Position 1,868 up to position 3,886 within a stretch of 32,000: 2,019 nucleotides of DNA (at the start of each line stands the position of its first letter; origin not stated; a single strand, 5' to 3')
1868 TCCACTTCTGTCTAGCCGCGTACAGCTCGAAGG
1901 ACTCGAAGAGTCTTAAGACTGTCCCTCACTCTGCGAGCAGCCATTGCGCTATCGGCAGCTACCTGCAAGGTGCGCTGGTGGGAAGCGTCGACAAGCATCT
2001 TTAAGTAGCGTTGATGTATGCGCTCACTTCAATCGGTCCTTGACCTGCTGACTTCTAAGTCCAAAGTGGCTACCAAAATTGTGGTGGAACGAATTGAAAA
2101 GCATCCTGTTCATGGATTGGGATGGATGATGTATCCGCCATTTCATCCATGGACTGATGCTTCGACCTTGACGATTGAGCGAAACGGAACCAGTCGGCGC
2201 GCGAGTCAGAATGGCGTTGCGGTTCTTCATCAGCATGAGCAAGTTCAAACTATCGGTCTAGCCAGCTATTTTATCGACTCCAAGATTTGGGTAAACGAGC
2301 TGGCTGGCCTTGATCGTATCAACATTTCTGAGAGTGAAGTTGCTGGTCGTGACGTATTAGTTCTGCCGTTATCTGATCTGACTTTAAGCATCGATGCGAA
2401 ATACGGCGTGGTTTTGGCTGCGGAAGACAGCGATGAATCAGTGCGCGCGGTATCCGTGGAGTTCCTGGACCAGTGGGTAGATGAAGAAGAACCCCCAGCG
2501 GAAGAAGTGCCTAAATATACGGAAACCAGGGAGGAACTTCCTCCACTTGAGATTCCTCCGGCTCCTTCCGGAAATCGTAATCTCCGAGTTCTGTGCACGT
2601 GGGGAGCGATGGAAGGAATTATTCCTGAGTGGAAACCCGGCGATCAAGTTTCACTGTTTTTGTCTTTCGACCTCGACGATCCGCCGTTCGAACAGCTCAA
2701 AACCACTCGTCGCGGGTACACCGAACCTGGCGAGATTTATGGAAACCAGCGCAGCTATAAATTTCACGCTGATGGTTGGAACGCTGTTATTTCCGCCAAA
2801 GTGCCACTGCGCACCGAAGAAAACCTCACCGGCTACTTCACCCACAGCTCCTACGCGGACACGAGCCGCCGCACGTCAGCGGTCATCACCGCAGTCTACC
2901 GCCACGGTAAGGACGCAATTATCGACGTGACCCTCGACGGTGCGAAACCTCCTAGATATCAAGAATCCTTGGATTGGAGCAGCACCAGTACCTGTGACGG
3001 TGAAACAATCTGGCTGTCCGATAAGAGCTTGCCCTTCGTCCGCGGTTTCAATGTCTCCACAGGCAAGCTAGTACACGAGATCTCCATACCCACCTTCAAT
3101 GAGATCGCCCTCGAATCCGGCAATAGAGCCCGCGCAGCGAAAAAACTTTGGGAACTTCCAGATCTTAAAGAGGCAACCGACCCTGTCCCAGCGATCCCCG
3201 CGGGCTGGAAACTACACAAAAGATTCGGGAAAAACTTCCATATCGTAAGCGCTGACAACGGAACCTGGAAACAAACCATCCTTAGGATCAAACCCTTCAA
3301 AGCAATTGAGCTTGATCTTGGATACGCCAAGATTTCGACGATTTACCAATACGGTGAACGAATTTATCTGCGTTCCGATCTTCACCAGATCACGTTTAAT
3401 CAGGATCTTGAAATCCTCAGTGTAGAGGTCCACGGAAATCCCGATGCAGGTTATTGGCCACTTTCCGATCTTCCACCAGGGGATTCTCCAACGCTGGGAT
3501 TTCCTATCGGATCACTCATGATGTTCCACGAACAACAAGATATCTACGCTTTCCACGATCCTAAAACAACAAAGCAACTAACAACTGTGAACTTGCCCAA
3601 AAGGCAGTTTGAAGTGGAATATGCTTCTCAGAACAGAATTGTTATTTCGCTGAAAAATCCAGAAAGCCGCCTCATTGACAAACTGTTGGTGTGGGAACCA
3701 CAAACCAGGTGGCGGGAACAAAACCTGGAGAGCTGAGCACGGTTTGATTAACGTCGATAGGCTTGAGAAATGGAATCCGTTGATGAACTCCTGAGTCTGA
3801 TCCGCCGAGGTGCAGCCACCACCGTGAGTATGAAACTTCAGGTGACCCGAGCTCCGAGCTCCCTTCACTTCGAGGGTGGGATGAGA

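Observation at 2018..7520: Three tandem, collinear paralogs (572/647/574 aa) of no family I can recognise: the best candidate for an undescribed system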

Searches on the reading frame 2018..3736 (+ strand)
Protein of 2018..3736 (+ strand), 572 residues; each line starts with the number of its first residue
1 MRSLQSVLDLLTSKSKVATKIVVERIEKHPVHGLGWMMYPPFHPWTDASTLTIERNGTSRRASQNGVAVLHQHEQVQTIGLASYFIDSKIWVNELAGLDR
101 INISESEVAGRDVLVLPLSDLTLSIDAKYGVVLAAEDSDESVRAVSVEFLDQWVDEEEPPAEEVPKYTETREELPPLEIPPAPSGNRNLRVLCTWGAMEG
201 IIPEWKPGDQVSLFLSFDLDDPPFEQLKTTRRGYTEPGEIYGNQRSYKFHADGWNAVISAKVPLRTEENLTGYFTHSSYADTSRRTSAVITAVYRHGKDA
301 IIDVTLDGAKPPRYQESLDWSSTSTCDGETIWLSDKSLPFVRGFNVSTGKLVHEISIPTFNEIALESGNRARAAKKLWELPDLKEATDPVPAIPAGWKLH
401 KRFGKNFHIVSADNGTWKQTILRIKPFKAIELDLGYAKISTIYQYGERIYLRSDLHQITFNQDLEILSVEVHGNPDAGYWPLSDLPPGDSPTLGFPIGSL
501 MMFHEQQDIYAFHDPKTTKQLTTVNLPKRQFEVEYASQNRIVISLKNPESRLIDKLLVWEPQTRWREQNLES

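Call 6: search_protein_families(library=pfam, proteins=[window:2018-3733:+], max_evalue=1)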
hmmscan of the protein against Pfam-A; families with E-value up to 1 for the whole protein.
window:2018-3733:+ (572 aa): 0 families

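Call 7: search_protein_families(library=ncbifam, proteins=[window:2018-3733:+], max_evalue=1)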
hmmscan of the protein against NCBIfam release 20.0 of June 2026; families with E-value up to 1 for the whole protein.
window:2018-3733:+ (572 aa): 0 families

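Call 8: search_protein_families(library=padloc, proteins=[window:2018-3733:+], max_evalue=1)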
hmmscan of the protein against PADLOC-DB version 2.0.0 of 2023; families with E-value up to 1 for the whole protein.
window:2018-3733:+ (572 aa): 0 families

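Call 9: search_protein_families(library=phrogs, proteins=[window:2018-3733:+], max_evalue=1)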
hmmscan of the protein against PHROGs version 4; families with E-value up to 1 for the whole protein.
window:2018-3733:+ (572 aa): 0 families

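Call 10: find_homologous_proteins(query=window:2018-3733:+, max_evalue=0.001)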
Query window:2018-3733:+ (572 aa): 11 proteins with E <= 0.001 among 8000 candidates.
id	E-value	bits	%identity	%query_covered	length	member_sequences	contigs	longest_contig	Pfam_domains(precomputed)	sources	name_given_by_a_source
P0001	0.0e+0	1307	99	100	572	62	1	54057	-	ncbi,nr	ncbi:MAG: hypothetical protein Q4F10_02545 [Corynebacterium glutamicum]|nr:hypothetical protein [Cor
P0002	0.0e+0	1299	98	100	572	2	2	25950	-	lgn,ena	-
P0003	0.0e+0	1268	96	100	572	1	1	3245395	-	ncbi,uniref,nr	ncbi:hypothetical protein [Corynebacterium glutamicum]|uniref:hypothetical protein n=1 Tax=Corynebac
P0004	0.0e+0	1178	89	100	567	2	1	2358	-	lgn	-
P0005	0.0e+0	1084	82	100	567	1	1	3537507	-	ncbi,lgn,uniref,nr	ncbi:hypothetical protein N24_2767 [Corynebacterium suranareeae]|uniref:Uncharacterized protein n=1 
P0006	6.3e-295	997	76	100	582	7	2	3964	-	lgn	-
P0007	6.9e-199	680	54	100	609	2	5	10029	-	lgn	-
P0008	1.1e-195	670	55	100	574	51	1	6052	-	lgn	-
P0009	1.3e-166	574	45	100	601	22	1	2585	-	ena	-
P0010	7.8e-152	525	45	94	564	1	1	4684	-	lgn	-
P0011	2.3e-80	289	39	68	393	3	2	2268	-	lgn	-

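Call 17: search_solved_structures(query=A1, max_evalue=10)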
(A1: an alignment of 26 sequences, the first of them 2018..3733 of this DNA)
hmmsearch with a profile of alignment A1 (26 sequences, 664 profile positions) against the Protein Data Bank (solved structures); distinct sequences matched with E-value up to 10: 0.

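Call 21: find_related_loci(query=A1, collection=genome_contigs, flank=10000)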
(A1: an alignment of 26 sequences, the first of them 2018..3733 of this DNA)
Query A1 (572 aa) in genome_contigs; peptide patterns used: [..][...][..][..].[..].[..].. (x = any residue, [..] = any of these).
80 stretches matched a pattern; 5 encode a relative of the query (tblastn E <= 1e-3); 5 distinct loci.
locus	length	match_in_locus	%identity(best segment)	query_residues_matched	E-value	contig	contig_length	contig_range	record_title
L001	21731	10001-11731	38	7-570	1e-117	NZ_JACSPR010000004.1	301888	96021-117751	Corynebacterium gallinarum strain Sa1YVA5 NODE_4_length_301888_cov_28.269145, whole genome shotgun sequence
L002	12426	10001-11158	39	184-570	3e-82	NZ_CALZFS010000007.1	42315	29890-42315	MAG: uncultured Corynebacterium sp. isolate SRR14474050_bin.33_metaWRAP_v1.3_MAG ERZ9423997.134, whole genome shotgun se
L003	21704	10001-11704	24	1-470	6e-35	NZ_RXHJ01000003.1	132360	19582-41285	Corynebacterium hylobatis strain YIM 101343 Scaffold2_1, whole genome shotgun sequence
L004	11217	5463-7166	24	1-470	1e-31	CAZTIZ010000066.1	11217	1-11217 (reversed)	MAG TPA_asm: uncultured Corynebacterium sp. isolate SRP294416_co2_447 genome assembly, contig: NODE_8206_length_11217_co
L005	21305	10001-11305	27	1-359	3e-31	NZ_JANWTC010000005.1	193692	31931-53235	Corynebacterium lemuris strain YIM 101645 contig_5_length_193692_cov_262.077264, whole genome shotgun sequence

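Call 27: search_protein_families(library=pfam, proteins=[L001:4975-6915:+, L001:7049-8818:+, L001:3219-4772:-, L001:1789-3219:+, L001:11733-12698:-, L001:12931-14535:-, L003:12199-14127:+, L003:14212-15810:-, L003:8221-9792:-, L003:6544-8046:-], max_evalue=0.01)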
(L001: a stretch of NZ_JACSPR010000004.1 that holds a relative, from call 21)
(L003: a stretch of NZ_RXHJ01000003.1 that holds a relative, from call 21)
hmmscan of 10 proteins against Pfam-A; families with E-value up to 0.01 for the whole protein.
L001:4975-6915:+ (647 aa): 4 families
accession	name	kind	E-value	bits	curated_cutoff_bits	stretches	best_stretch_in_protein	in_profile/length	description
PF07690.21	MFS_1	-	1.1e-41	143.4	33.4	2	28-195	2-170/347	Major Facilitator Superfamily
PF00571.33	CBS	-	1.6e-20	73.6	24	2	484-539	1-56/57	CBS domain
PF03137.26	OATP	-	0.0045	15.8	25.8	1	110-172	133-195/545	Organic Anion Transporter Polypeptide (OATP) family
PF14995.11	TMEM107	-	0.007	17.1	26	1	212-279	54-121/123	Transmembrane protein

L001:7049-8818:+ (590 aa): 0 families

L001:3219-4772:- (517 aa): 1 family
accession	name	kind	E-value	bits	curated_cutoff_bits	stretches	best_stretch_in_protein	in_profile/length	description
PF07690.21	MFS_1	-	2.2e-56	191.7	33.4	1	62-458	1-347/347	Major Facilitator Superfamily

L001:1789-3219:+ (477 aa): 5 families
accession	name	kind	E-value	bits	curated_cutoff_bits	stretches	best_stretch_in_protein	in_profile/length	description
PF00478.31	IMPDH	-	1.4e-96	323.9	25.6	1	13-473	2-344/345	IMP dehydrogenase / GMP reductase domain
PF00571.33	CBS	-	8.5e-15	55.3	24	2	149-202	1-54/57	CBS domain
PF00977.27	His_biosynth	-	0.00032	20.7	23.6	1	323-360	67-104/228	Histidine biosynthesis protein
PF03060.21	NMO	-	0.00044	20.2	28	1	274-368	142-232/331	Nitronate monooxygenase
PF01070.24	FMN_dh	-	0.0059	16.1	24.9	1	267-359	218-303/350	FMN-dependent dehydrogenase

L001:11733-12698:- (321 aa): 1 family
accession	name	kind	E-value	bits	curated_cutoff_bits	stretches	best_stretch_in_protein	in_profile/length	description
PF04480.18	DUF559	-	4.6e-05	23.7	20.6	1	225-302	32-101/109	Protein of unknown function (DUF559)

L001:12931-14535:- (534 aa): 3 families
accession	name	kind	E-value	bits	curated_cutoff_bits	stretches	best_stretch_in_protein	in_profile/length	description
PF00152.25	tRNA-synt_2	-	2e-79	267.3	25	1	183-528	1-306/308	tRNA synthetases class II (D, K and N)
PF01336.31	tRNA_anti-codon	-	3e-12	46.7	27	1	89-166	1-73/75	OB-fold nucleic acid binding domain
PF01409.25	tRNA-synt_2d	-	0.0023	17.9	19.8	0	275-330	104-157/246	tRNA synthetases class II core domain (F)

L003:12199-14127:+ (643 aa): 2 families
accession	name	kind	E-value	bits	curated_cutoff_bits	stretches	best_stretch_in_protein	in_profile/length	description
PF07690.21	MFS_1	-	2.4e-42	145.6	33.4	2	28-198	2-173/347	Major Facilitator Superfamily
PF00571.33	CBS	-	4e-20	72.3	24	2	486-540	2-56/57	CBS domain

L003:14212-15810:- (532 aa): 3 families
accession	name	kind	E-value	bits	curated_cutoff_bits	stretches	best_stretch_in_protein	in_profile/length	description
PF00152.25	tRNA-synt_2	-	2.1e-80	270.5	25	1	181-526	1-306/308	tRNA synthetases class II (D, K and N)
PF01336.31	tRNA_anti-codon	-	1.1e-10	41.7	27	1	87-164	1-73/75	OB-fold nucleic acid binding domain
PF01409.25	tRNA-synt_2d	-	0.00082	19.4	19.8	0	273-302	104-133/246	tRNA synthetases class II core domain (F)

L003:8221-9792:- (523 aa): 1 family
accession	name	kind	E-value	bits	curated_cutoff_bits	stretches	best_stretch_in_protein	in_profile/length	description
PF00209.24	SNF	-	1.4e-102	344.5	27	2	153-481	177-506/524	Sodium:neurotransmitter symporter family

L003:6544-8046:- (500 aa): 1 family
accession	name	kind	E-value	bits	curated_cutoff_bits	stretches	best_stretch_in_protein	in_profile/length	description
PF07690.21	MFS_1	-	1.2e-50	172.9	33.4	1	49-436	3-347/347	Major Facilitator Superfamily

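Call 30: predict_structure(alignment_id=A1)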
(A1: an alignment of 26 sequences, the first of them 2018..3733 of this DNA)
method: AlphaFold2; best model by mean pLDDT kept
length: 572 residues; sequences in the alignment: 26
mean_pLDDT: 77.5   pTM: 0.47
mean pLDDT of the five models: 77.5, 77.3, 77.0, 76.1, 75.3
residues with pLDDT >= 90: 138; 70-90: 279; 50-70: 108; < 50: 47
segments of 3 or more residues with pLDDT < 50: 31-44, 73-79, 162-173, 313-320
pLDDT, mean of each block of 10 residues (from residue 1): 61 68 76 34 53 78 68 48 71 66 87 85 86 84 88 61 39 64 86 72 83 89 89 81 80 88 84 81 76 84 89 44 87 77 93 84 84 88 83 80 85 69 84 76 90 84 85 55 55 81 88 94 87 93 86 89 94 69
secondary structure, 60 per line:
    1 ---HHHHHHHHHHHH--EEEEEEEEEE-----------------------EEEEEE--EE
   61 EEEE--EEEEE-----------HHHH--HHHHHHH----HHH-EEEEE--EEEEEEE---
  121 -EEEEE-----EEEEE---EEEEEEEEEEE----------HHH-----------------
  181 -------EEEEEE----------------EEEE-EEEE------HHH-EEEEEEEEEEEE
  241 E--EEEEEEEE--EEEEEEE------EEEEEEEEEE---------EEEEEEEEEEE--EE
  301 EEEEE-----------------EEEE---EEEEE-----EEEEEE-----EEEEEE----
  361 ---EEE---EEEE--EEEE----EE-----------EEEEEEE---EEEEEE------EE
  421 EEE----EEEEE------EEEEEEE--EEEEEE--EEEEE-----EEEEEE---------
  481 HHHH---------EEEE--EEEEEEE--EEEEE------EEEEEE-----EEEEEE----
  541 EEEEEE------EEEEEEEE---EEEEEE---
elements in order: H4-15 E18-27 E51-56 E59-64 E67-71 H83-86 H89-95 E104-108 E111-117 E122-126 E132-136 E140-150 E188-193 E210-213 E215-218 E229-241 E244-251 E254-260 E267-276 E286-296 E299-305 E323-326 E330-334 E340-345 E351-356 E364-366 E370-373 E376-379 E397-403 E407-412 E419-423 E428-432 E439-445 E448-453 E456-460 E466-471 H481-484 E494-497 E500-506 E509-513 E520-525 E531-536 E541-546 E553-560 E564-569

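Call 35: fold_search(model_id=the predicted structure, library=pdb)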
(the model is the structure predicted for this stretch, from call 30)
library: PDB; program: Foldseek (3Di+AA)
matches with E <= 10: 1627; with E <= 0.001: 817
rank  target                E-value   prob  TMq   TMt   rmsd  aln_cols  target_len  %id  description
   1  7tt2_B                8.1e-08  1.00  0.17  0.25  20.4       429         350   10  BamABCDE bound to substrate EspP class 3 (released 2022-03-30)
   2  9d5n_CH               9.8e-08  1.00  0.20  0.19  19.5       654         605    9  48-nm doublet microtubule from Trichomonas vaginalis strain G3 (released 2025-05-14)
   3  3p1l                  1.2e-07  1.00  0.18  0.27  18.3       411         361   10  Crystal structure of Escherichia coli BamB, a lipoprotein component of the beta-barrel assembly machinery complex, nativ (released 2010-12-22)
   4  2yh3                  1.6e-07  1.00  0.18  0.26  18.1       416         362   10  The structure of BamB from E. coli (released 2011-05-25)
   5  3prw                  3.1e-07  1.00  0.18  0.26  20.1       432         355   10  Crystal structure of the lipoprotein BamB (released 2011-01-19)
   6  8adg_B                3.7e-07  1.00  0.18  0.25  18.8       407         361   10  Cryo-EM structure of Darobactin 22 bound BAM complex (released 2023-01-11)
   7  5d0o_B                3.7e-07  1.00  0.17  0.25  19.7       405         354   10  BamABCDE complex, outer membrane beta barrel assembly machinery entire complex (released 2016-03-09)
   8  8bwc_B                4.3e-07  1.00  0.18  0.25  19.6       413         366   10  E. coli BAM complex (BamABCDE) wild-type (released 2023-05-24)
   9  3q54                  4.3e-07  1.00  0.16  0.22  23.0       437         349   11  Crystal structure of Escherichia coli BamB (released 2012-05-09)
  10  9p1u_B                4.7e-07  1.00  0.17  0.26  21.0       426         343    9  beta-barrel assembly machine from Escherichia coli in an late state of LptD assembly (released 2026-03-11)
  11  8pz2_B                5.7e-07  1.00  0.18  0.25  16.9       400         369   11  Wait Complex: Lateral open BAM bound Extended SurA (released 2024-09-25)
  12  3q7m                  5.7e-07  1.00  0.16  0.22  23.2       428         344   11  The crystal structure of BamB from the BAM complex in spacegroup I222 (released 2011-02-09)
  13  9cnw_B                6.2e-07  1.00  0.18  0.26  19.5       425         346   10  CryoEM structure of the APO-BAM complex in DDM detergent (released 2024-12-25)
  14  3q7o                  7.2e-07  1.00  0.18  0.25  21.9       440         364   10  The crystal structure of BamB from the BAM complex in spacegroup P213 (released 2011-02-09)
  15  5mzh_B                7.5e-07  1.00  0.17  0.22  19.3       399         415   11  Crystal structure of ODA16 from Chlamydomonas reinhardtii (released 2017-03-22)
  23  6fuw_A                1.1e-06  0.97  0.12  0.07  26.2       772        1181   11  Cryo-EM structure of the human CPSF160-WDR33-CPSF30 complex bound to the PAS AAUAAA motif at 3.1 Angstrom resolution (released 2018-03-21)
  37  5o51                  1.7e-06  1.00  0.16  0.24  19.2       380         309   11  AfRom2 CNH domain (released 2018-06-13)
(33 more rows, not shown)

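Call 36: fold_search(model_id=the predicted structure, library=viral)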
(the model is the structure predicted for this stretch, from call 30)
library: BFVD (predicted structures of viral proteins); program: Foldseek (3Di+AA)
matches with E <= 10: 1009; with E <= 0.001: 101
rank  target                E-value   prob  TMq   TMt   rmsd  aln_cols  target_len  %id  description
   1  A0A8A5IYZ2            1.2e-08  1.00  0.22  0.25  15.8       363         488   10  (no name in the UniProt tables at hand)
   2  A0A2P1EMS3            2.5e-08  1.00  0.19  0.21  18.4       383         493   11  WD40 repeat protein [Moumouvirus australiensis]
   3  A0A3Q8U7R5            1.8e-07  1.00  0.17  0.19  17.8       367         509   11  Putative BTB/POZ domain-containing protein [Megavirus baoshan]
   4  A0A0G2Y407            4.5e-07  1.00  0.19  0.21  11.4       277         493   12  WD40 family protein [Acanthamoeba polyphaga mimivirus Kroon]
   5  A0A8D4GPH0            5.0e-07  1.00  0.17  0.24  13.3       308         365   12  (no name in the UniProt tables at hand)
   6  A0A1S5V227            5.2e-07  1.00  0.16  0.17  12.8       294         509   14  (no name in the UniProt tables at hand)
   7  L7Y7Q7                6.6e-07  1.00  0.22  0.29  15.5       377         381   11  Putative BTB/POZ domain and WD-repeat protein [Megavirus lba]
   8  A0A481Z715            1.0e-06  1.00  0.18  0.20  18.3       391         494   10  Uncharacterized protein [Pithovirus LCPAC104]
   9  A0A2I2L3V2            1.1e-06  1.00  0.18  0.27  17.6       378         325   11  WD40 domain-containing protein [Orpheovirus IHUMI-LCC2]
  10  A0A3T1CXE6            1.2e-06  1.00  0.17  0.27  11.4       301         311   10  WD40 domain-containing protein [Acanthamoeba castellanii medusavirus J1]
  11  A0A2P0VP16            1.3e-06  1.00  0.17  0.12  21.9       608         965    9  TIR/WD40 domain-containing protein [Tetraselmis virus 1]
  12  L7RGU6                1.4e-06  1.00  0.22  0.30  17.6       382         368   10  WD-repeat family protein [Acanthamoeba polyphaga moumouvirus]
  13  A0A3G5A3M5            1.7e-06  1.00  0.18  0.21  13.7       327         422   13  F-box domain-containing protein [Harvfovirus sp.]
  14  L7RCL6                1.8e-06  1.00  0.23  0.26  12.8       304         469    8  BTB/POZ domain-containing protein [Acanthamoeba polyphaga moumouvirus]
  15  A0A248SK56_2          1.9e-06  1.00  0.18  0.11  30.0       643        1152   10  (no name in the UniProt tables at hand)
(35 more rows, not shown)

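Call 37: search_protein_representatives(alignment_id=A1)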
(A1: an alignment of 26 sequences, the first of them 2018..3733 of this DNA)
Query: 26 sequences, 664 profile positions. Proteins with E-value up to 0.001 (for the whole library): 68; up to 1e-10: 36; up to 1e-30: 20. The best 68 are listed.
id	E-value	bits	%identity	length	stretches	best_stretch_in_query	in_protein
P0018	2.4e-267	904.9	-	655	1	1-664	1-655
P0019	2.8e-261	884.8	-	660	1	1-664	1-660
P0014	3.6e-235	798.6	-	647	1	1-664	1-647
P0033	3.0e-202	689.8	-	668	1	6-664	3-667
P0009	1.7e-188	644.3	-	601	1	1-659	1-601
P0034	1.4e-138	479.4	-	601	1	34-657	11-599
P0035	8.1e-123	427.3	-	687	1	3-664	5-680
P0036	5.7e-118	411.3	-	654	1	9-664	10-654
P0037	9.1e-104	364.4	-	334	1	328-663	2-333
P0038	1.2e-95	337.6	-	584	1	5-658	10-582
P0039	5.9e-94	331.9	-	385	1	225-659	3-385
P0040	2.9e-88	313.2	-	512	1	204-664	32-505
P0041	1.5e-81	290.9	-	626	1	24-664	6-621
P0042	2.4e-71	257.2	-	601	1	1-612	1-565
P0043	9.8e-71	255.2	-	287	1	6-303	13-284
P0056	6.2e-22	94.0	-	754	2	7-331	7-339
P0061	7.8e-14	67.2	-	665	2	5-196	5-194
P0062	2.7e-11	58.8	-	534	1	212-456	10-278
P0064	5.8e-11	57.7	-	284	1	288-437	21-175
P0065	2.2e-09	52.5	-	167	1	228-374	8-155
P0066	3.2e-09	51.9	-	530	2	223-318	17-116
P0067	8.5e-09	50.5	-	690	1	155-422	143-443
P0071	6.9e-07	44.2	-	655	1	118-325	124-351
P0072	3.4e-06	42.0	-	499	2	369-434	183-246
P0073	4.2e-06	41.7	-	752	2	60-315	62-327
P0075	9.9e-06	40.4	-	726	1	1-395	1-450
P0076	1.0e-05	40.4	-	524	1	271-412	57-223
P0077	1.5e-05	39.9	-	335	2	224-316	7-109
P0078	2.4e-05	39.1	-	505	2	239-362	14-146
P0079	2.6e-05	39.0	-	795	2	77-318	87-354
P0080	4.4e-05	38.3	-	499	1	224-411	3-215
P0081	4.9e-05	38.1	-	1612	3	395-421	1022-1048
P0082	5.0e-05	38.1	-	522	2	225-320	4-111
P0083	5.4e-05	38.0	-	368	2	224-315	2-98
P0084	6.6e-05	37.7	-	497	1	239-416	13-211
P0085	1.1e-04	36.9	-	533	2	225-315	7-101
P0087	1.6e-04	36.4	-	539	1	225-411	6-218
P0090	2.6e-04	35.7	-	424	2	225-318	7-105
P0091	3.6e-04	35.2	-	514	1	224-413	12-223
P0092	7.2e-04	34.3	-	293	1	224-318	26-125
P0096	9.6e-04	33.9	-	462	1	225-432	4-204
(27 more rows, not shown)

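Call 38: search_protein_families(library=pfam, proteins=[P0056, P0061, P0062, P0066, P0067, P0071, P0073, P0075, P0079, P0081], max_evalue=0.01)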
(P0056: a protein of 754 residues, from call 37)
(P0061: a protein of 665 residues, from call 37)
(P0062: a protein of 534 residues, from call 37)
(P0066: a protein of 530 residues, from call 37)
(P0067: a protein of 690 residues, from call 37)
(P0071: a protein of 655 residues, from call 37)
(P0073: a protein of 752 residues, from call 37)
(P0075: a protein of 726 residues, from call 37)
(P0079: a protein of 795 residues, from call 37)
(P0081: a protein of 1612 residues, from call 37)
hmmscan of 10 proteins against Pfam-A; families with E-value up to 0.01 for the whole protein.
P0056 (754 aa): 1 family
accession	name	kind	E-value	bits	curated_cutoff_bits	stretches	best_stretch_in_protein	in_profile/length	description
PF20218.3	DUF6578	-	0.0035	18.5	27.8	0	244-410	18-120/122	Family of unknown function (DUF6578)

P0061 (665 aa): 0 families

P0062 (534 aa): 0 families

P0066 (530 aa): 0 families

P0067 (690 aa): 0 families

P0071 (655 aa): 0 families

P0073 (752 aa): 0 families

P0075 (726 aa): 0 families

P0079 (795 aa): 0 families

P0081 (1612 aa): 6 families
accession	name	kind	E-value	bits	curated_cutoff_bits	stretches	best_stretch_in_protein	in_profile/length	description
PF12733.13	Cadherin-like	-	7.8e-31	106.8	24.2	3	145-225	11-88/89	Cadherin-like beta sandwich domain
PF19755.4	DUF6242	-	4.3e-06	27.2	29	0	156-316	51-209/217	Domain of unknown function (DUF6242)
PF09917.15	DUF2147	-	7.2e-05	23.8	27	0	775-813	60-94/112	Uncharacterized protein conserved in bacteria (DUF2147)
PF24807.1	WD40_CDC20-Fz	-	0.0003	20.6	200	0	391-506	58-162/292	CDC20/Fizzy WD40 domain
PF00041.27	fn3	-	0.0066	17.1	25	0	43-76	48-81/84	Fibronectin type III domain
PF16410.10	DUF5018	-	0.0084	15.5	38.2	0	203-230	193-220/352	Domain of unknown function (DUF5018)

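Call 39: search_protein_families(library=pfam, proteins=[P0072, P0076, P0078, P0080, P0082, P0084, P0085, P0087, P0091, P0096], max_evalue=0.01)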
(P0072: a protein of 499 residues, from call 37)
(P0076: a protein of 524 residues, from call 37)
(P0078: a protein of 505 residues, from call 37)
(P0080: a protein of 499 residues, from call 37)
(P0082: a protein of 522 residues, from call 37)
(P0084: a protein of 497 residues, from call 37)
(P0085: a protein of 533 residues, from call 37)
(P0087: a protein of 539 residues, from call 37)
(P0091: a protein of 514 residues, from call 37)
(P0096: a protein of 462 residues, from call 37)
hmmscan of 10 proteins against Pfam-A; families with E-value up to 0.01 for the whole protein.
P0072 (499 aa): 1 family
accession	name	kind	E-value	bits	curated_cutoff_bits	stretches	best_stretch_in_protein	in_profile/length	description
PF20218.3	DUF6578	-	7.9e-05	23.8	27.8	1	114-189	58-121/122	Family of unknown function (DUF6578)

P0076 (524 aa): 0 families

P0078 (505 aa): 0 families

P0080 (499 aa): 0 families

P0082 (522 aa): 0 families

P0084 (497 aa): 1 family
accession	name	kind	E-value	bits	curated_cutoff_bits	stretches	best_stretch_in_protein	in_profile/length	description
PF20218.3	DUF6578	-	0.0068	17.6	27.8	0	107-171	58-121/122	Family of unknown function (DUF6578)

P0085 (533 aa): 0 families

P0087 (539 aa): 0 families

P0091 (514 aa): 0 families

P0096 (462 aa): 0 families
